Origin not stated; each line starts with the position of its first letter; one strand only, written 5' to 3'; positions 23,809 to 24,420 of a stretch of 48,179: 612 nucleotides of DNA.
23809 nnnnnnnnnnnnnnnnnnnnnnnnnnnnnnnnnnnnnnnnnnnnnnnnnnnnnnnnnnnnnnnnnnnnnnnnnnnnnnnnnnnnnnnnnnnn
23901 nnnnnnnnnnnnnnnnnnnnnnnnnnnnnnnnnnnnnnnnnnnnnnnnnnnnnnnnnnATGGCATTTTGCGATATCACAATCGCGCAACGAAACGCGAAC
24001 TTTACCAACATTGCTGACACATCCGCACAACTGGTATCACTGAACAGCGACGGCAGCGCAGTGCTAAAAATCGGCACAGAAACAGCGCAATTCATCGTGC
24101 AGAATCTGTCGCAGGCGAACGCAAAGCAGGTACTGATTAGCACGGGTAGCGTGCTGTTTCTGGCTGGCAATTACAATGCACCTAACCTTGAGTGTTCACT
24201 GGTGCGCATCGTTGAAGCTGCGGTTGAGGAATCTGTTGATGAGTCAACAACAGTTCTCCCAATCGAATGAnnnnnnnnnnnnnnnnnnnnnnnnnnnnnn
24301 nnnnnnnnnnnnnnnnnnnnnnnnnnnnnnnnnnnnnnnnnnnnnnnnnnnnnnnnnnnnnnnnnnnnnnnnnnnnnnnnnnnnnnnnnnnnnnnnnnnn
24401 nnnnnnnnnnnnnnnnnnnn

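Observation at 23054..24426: Island C: plus-strand cassette of unknown genes between head and lysis genes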

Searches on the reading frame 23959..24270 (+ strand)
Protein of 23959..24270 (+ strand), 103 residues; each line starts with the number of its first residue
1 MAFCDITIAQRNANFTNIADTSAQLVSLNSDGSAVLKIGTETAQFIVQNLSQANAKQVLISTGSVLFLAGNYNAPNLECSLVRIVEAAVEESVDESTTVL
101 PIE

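Call 5: search_protein_families(library=pfam, proteins=[window:23959-24270:+], max_evalue=1)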
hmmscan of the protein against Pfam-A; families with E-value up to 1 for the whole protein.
window:23959-24270:+ (103 aa): 0 families

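Call 6: search_protein_families(library=phrogs, proteins=[window:23959-24270:+], max_evalue=0.01)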
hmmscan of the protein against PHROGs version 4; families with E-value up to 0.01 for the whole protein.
window:23959-24270:+ (103 aa): 1 family
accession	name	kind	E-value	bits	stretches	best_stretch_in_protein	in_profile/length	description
phrog_16624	-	unknown function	1.8e-62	208.8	1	1-99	1-99/102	-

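Call 11: search_protein_families(library=ncbifam, proteins=[window:23959-24267:+], max_evalue=1)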
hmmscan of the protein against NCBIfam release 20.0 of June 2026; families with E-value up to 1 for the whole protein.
window:23959-24267:+ (103 aa): 0 families

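Call 12: search_protein_families(library=padloc, proteins=[window:23959-24267:+], max_evalue=1)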
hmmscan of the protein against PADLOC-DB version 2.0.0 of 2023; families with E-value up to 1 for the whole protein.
window:23959-24267:+ (103 aa): 0 families

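Call 24: find_homologous_proteins(query=window:23959-24267:+)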
Query window:23959-24267:+ (103 aa): 52 proteins with E <= 0.001 among 58 candidates.
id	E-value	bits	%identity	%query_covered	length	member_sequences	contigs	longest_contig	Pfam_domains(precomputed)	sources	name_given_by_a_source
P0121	3.5e-52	192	95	100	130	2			-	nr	nr:MAG TPA: hypothetical protein [Bacteriophage sp.]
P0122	2.1e-51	189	97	95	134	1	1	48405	-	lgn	-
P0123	2.5e-51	189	93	100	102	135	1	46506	-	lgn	-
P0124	5.1e-50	185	91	100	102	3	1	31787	-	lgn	-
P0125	2.1e-49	183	94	92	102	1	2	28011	-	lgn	-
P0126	2.5e-49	183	95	92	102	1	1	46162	-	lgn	-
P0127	1.3e-48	180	89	100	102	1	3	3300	-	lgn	-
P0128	1.3e-48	180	93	92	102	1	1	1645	-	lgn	-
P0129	1.4e-48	180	91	100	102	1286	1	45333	-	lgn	-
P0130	1.4e-48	180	89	100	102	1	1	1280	-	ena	-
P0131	3.2e-48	179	90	100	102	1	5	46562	-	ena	-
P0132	3.8e-48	179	92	92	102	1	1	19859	-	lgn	-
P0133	4.7e-48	178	88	100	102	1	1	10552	-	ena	-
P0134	1.5e-47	177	88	100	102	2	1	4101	-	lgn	-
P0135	4.9e-47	175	86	100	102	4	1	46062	-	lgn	-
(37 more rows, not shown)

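Call 62: predict_structure(alignment_id=A4)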
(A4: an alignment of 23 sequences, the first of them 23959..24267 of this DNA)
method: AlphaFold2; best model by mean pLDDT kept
length: 103 residues; sequences in the alignment: 23
mean_pLDDT: 82.2   pTM: 0.70
mean pLDDT of the five models: 82.2, 64.9, 64.8, 61.5, 58.2
residues with pLDDT >= 90: 50; 70-90: 34; 50-70: 4; < 50: 15
segments of 3 or more residues with pLDDT < 50: 89-103
pLDDT, mean of each block of 10 residues (from residue 1): 84 92 92 92 88 89 91 89 76 42 44
secondary structure, 60 per line:
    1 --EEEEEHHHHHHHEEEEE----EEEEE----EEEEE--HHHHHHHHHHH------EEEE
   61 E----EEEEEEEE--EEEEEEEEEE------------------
elements in order: E3-7 H8-14 E15-19 E24-28 E33-37 H40-50 E57-61 E66-73 E76-85

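Call 96: search_solved_structures(query=A4, max_evalue=10)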
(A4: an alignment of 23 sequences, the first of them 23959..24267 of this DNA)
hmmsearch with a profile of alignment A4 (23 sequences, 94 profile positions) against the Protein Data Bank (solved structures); distinct sequences matched with E-value up to 10: 0.

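Call 102: search_dna_similar(query=window:23959-24267:+, collection=phages, mode=protein, max_rows=20, rows=spread, max_evalue=0.01)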
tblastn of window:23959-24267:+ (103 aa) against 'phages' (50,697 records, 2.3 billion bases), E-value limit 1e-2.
Records with a match: 139; places in all: 139; records where one place covers at least 80% of the query: 134.
Best place of each record, by identity: >=99% 1; 95-99% 31; 90-95% 104; 60-80% 3.
By first word of the organism name: Salmonella 113; Escherichia 20; Shigella 4; Acinetobacter 1; Citrobacter 1.
By host as written in the record: - 67; Escherichia coli 10; Salmonella enterica subsp. enterica serovar Typhimurium 9; Salmonella enterica 8; Salmonella sp. 8; Salmonella enterica subsp. enterica serovar Enteritidis 4; Salmonella enterica subsp. Typhimurium 2; Salmonella enterica subsp. enterica servar Enteritidis PT1 2; and 23 more.
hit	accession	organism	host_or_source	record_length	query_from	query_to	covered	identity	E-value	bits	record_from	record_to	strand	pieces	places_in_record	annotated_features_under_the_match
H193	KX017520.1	Salmonella phage 64795_sal3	Salmonella enterica subsp. Typhimurium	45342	1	103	100%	96.1%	1e-48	169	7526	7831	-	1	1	hypothetical protein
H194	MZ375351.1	Salmonella phage seszw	-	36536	1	103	100%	94.2%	2e-48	169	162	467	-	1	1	hypothetical protein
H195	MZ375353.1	Salmonella phage seszw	-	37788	1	103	100%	94.2%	2e-48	169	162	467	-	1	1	hypothetical protein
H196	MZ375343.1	Salmonella phage seszw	-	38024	1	103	100%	94.2%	2e-48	169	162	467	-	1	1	hypothetical protein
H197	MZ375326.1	Salmonella phage seszw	-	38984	1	103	100%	94.2%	2e-48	169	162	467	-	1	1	hypothetical protein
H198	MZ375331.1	Salmonella phage seszw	-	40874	1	103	100%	94.2%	2e-48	169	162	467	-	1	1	hypothetical protein (x2)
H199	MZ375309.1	Salmonella phage seszw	-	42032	1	103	100%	94.2%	2e-48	169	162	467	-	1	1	hypothetical protein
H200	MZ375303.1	Salmonella phage seszw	-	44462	1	103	100%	94.2%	2e-48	169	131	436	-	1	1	hypothetical protein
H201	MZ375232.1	Salmonella phage seszw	Salmonella enterica subsp. enterica ...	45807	1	103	100%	94.2%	2e-48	169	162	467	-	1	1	hypothetical protein (x2)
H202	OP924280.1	Salmonella phage vB_Se_EI_sp1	Salmonella enterica subsp. enterica ...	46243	1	103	100%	94.2%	1e-47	167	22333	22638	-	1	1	record has no annotation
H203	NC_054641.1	Salmonella virus KFS-SE2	Salmonella enterica subsp. enterica ...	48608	1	103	100%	94.2%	3e-47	166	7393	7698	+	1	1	hypothetical protein (x2)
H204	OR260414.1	Salmonella phage PSH-1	Salmonella sp.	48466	1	103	100%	93.2%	3e-48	169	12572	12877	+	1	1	record has no annotation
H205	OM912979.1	Salmonella phage CF-SP1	Salmonella enterica subsp. enterica ...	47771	1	103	100%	92.2%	2e-48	169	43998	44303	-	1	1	hypothetical protein (x2)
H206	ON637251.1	Escherichia phage 6947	Escherichia coli UCS2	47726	1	103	100%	92.2%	5e-47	165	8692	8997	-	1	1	hypothetical protein (x2)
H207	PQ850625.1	Escherichia phage SandraMuster_Bas78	Escherichia coli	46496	3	103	98%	91.1%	2e-44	157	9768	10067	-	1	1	hypothetical protein (x2)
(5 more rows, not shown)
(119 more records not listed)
